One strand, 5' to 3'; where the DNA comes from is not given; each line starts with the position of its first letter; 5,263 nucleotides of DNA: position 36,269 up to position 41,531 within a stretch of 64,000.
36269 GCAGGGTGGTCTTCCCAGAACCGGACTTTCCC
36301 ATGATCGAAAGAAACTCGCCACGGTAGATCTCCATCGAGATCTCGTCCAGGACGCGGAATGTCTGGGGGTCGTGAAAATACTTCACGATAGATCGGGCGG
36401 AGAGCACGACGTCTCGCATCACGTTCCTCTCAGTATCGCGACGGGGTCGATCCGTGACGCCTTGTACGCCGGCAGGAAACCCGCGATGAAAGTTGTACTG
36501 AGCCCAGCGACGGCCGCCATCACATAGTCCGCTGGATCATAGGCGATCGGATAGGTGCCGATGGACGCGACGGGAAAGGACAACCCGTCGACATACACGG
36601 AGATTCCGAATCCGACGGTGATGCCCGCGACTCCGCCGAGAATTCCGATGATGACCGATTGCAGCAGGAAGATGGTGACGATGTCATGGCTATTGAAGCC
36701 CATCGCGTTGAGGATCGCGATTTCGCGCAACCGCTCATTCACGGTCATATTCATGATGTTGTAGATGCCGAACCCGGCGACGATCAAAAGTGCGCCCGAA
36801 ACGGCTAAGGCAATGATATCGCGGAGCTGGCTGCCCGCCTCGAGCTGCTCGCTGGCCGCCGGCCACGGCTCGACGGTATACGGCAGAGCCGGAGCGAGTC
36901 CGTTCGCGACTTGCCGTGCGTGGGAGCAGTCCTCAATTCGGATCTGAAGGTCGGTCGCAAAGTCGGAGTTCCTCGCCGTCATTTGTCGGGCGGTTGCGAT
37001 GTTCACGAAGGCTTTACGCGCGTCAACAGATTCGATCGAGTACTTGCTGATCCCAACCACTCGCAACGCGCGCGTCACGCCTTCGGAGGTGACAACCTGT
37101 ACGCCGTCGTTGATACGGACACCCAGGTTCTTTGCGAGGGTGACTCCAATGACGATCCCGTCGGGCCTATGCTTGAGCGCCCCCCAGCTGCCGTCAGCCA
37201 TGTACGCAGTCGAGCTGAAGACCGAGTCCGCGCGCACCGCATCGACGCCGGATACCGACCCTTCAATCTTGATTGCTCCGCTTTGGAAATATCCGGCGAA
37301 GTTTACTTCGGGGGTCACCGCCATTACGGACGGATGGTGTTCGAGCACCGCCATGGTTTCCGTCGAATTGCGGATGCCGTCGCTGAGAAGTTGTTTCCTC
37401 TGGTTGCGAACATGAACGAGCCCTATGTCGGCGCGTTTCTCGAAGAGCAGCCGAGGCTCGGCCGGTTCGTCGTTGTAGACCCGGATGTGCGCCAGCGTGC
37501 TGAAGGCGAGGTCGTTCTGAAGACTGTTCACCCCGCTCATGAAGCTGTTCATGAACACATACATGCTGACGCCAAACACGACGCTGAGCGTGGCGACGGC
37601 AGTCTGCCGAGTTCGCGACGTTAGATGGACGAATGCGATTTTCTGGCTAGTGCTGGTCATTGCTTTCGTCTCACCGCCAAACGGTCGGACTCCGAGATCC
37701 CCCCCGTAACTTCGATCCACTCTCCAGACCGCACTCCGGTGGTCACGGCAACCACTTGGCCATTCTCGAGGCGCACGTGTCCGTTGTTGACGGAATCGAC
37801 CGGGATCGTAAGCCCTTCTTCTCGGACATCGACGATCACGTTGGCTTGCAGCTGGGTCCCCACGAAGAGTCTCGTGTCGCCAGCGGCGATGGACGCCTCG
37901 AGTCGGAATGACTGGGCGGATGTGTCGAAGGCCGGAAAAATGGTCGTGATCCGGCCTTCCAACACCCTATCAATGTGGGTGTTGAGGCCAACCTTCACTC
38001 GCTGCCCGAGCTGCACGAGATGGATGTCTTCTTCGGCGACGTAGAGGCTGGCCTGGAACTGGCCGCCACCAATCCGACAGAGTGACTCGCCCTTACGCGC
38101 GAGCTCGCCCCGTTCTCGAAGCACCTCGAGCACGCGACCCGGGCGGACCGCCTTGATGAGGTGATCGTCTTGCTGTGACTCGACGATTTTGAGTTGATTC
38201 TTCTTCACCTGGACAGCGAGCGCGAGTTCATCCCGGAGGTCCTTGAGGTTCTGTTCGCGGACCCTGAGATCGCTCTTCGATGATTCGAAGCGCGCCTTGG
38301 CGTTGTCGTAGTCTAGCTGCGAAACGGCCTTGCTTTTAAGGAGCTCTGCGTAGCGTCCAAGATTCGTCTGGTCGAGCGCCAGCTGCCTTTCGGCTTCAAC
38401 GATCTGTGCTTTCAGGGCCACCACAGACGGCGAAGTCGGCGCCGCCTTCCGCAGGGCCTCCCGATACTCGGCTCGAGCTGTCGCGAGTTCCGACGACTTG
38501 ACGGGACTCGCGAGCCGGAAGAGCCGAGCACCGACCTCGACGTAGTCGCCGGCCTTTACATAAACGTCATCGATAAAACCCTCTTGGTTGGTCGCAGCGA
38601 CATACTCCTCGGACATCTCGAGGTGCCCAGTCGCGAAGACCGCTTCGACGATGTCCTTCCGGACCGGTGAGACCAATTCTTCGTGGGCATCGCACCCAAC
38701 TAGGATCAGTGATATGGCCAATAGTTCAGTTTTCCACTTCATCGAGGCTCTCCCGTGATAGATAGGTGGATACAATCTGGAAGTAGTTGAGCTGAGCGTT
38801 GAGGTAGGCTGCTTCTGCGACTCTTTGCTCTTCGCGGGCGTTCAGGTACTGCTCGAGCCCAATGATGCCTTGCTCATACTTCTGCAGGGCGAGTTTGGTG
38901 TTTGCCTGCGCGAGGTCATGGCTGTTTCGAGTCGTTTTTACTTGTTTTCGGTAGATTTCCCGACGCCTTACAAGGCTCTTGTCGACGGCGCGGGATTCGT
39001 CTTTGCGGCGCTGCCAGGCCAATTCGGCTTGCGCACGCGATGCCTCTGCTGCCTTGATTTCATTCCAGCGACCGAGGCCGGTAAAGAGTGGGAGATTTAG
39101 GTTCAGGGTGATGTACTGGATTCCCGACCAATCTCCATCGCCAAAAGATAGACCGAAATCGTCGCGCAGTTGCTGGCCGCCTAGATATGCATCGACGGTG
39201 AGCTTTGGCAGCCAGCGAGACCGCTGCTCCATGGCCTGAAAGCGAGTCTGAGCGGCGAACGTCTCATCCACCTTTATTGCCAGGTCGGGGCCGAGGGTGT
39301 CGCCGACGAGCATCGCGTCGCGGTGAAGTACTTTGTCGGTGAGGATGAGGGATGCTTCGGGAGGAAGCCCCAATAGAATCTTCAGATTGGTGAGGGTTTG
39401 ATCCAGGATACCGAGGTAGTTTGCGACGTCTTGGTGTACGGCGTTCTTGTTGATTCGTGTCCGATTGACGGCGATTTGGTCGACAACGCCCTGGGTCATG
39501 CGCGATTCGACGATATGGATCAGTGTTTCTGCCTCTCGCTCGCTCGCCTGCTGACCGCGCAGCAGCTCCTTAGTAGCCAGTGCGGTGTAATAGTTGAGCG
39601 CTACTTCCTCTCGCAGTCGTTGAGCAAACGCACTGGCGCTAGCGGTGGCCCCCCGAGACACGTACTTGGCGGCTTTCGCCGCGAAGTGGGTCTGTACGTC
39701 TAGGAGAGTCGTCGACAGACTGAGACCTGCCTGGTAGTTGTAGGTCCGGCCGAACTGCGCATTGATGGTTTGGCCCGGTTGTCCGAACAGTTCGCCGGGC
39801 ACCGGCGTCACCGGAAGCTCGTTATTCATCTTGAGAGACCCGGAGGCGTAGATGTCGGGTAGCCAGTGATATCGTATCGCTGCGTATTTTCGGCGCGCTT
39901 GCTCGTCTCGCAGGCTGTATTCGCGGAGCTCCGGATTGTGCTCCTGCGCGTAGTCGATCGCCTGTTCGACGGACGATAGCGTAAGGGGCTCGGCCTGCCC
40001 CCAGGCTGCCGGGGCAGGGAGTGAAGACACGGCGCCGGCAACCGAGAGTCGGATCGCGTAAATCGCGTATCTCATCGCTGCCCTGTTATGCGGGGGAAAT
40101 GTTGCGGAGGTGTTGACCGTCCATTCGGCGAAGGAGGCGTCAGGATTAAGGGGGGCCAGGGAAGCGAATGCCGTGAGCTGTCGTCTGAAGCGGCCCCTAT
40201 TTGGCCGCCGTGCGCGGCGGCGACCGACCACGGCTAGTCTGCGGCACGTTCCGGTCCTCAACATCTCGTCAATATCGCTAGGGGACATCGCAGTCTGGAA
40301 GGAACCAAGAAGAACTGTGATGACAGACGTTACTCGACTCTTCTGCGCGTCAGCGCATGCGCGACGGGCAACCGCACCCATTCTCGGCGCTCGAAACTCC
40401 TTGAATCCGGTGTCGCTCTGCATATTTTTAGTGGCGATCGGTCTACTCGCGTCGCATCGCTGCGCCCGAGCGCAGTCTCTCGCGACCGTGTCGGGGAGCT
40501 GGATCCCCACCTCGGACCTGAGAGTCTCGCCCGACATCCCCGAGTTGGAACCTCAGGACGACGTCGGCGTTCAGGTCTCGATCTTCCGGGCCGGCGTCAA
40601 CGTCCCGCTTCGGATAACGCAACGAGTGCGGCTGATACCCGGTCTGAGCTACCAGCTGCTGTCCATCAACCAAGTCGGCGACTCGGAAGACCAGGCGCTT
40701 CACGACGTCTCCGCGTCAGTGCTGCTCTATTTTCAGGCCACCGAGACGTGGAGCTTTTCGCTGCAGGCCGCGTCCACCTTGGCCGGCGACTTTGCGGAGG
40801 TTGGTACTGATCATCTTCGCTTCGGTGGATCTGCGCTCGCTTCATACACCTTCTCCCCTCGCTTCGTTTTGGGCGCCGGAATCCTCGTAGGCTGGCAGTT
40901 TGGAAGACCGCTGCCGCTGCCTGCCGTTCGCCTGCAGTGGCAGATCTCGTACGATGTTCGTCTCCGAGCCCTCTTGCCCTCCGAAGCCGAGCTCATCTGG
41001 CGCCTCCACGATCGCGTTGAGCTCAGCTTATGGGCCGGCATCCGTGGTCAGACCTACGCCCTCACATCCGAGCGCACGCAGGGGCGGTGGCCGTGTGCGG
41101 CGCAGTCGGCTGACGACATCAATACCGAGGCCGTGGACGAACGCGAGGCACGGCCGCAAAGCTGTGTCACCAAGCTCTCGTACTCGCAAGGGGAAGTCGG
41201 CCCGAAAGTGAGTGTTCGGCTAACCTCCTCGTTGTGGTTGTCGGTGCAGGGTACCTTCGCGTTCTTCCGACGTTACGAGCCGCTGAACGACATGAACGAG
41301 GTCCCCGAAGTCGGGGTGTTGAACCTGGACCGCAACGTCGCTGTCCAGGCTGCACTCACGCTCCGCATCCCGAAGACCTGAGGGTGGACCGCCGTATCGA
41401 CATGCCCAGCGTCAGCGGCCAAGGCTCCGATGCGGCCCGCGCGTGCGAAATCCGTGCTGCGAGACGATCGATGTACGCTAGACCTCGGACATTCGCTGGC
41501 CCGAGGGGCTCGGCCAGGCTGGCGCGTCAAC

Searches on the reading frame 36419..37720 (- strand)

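Call 13: search_protein_families(library=pfam, proteins=[window:36419-37720:-], max_evalue=0.01)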
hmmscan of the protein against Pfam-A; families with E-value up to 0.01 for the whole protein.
window:36419-37720:- (433 aa): 2 families
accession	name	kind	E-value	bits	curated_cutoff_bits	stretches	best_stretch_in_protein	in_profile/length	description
PF02687.27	FtsX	-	5.4e-21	75.3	25.5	1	306-426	2-120/120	FtsX-like permease C-terminal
PF12704.14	MacB_PCD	-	4.3e-13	50.5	27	1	40-272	1-201/207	MacB-like periplasmic core domain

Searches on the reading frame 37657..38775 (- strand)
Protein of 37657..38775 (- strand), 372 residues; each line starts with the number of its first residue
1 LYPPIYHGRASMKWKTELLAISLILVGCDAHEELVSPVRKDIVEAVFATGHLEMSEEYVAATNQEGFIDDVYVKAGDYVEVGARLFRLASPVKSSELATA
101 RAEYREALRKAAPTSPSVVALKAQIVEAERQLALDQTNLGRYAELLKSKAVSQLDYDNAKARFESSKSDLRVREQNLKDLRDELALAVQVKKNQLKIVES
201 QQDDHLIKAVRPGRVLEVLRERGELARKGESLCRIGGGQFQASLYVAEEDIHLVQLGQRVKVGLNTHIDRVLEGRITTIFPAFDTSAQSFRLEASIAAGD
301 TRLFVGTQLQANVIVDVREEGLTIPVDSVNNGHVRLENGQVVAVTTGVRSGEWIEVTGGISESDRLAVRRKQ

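Call 13: search_protein_families(library=pfam, proteins=[window:37657-38775:-], max_evalue=0.01)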
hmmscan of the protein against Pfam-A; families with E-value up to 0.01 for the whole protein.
window:37657-38775:- (372 aa): 3 families
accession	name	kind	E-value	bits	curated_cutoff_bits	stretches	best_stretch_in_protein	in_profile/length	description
PF16576.10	HlyD_D23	-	4.8e-17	62.4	30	1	45-297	5-202/214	Barrel-sandwich domain of CusB or HlyD membrane-fusion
PF13437.12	HlyD_3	-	1.6e-12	48.5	22.2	1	207-299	2-96/106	HlyD family secretion protein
PF00364.28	Biotin_lipoyl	-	0.0032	17.7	22.1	0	63-88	48-73/73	Biotin-requiring enzyme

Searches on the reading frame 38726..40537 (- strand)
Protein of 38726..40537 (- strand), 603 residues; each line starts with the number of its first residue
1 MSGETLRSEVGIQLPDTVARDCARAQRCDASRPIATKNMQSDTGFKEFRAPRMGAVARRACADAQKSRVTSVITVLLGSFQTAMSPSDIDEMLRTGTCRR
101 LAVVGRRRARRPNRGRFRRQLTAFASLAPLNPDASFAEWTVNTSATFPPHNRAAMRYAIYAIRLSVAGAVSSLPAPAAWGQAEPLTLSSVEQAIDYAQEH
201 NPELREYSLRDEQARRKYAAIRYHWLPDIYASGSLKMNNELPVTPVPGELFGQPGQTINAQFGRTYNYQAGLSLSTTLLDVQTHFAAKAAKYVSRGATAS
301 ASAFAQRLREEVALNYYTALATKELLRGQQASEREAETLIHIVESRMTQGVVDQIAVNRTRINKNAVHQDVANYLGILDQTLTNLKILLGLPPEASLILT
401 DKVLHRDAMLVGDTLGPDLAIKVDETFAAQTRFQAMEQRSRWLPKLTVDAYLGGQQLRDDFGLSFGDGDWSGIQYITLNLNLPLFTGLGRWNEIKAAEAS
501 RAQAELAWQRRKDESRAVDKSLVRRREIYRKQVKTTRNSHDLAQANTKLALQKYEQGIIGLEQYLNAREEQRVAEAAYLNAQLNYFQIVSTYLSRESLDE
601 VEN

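Call 13: search_protein_families(library=pfam, proteins=[window:38726-40537:-], max_evalue=0.01)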
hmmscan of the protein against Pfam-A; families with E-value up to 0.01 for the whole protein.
window:38726-40537:- (603 aa): 1 family
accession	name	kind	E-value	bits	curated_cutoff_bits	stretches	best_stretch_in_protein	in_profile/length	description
PF02321.23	OEP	-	1e-39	136.7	22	2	430-586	24-176/187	Outer membrane efflux protein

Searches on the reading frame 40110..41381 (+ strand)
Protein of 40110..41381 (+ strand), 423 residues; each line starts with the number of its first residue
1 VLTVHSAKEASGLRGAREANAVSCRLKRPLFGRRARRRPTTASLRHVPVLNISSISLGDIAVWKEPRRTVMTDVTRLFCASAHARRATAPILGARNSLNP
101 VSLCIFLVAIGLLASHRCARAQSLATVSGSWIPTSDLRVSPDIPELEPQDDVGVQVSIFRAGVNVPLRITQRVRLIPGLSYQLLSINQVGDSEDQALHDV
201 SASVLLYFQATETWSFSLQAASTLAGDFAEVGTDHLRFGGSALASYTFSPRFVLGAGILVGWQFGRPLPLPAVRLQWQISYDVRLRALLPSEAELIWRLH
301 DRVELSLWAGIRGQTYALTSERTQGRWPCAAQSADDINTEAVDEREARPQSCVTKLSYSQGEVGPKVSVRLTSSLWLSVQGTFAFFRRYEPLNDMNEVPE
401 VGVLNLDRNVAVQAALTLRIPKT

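Call 13: search_protein_families(library=pfam, proteins=[window:40110-41381:+], max_evalue=0.01)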
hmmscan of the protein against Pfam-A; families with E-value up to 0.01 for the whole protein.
window:40110-41381:+ (423 aa): 1 family
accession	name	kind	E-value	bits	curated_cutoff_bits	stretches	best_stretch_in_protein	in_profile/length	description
PF19783.5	DUF6268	-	1e-12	48.1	22.8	1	120-322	4-209/279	Domain of unknown function (DUF6268)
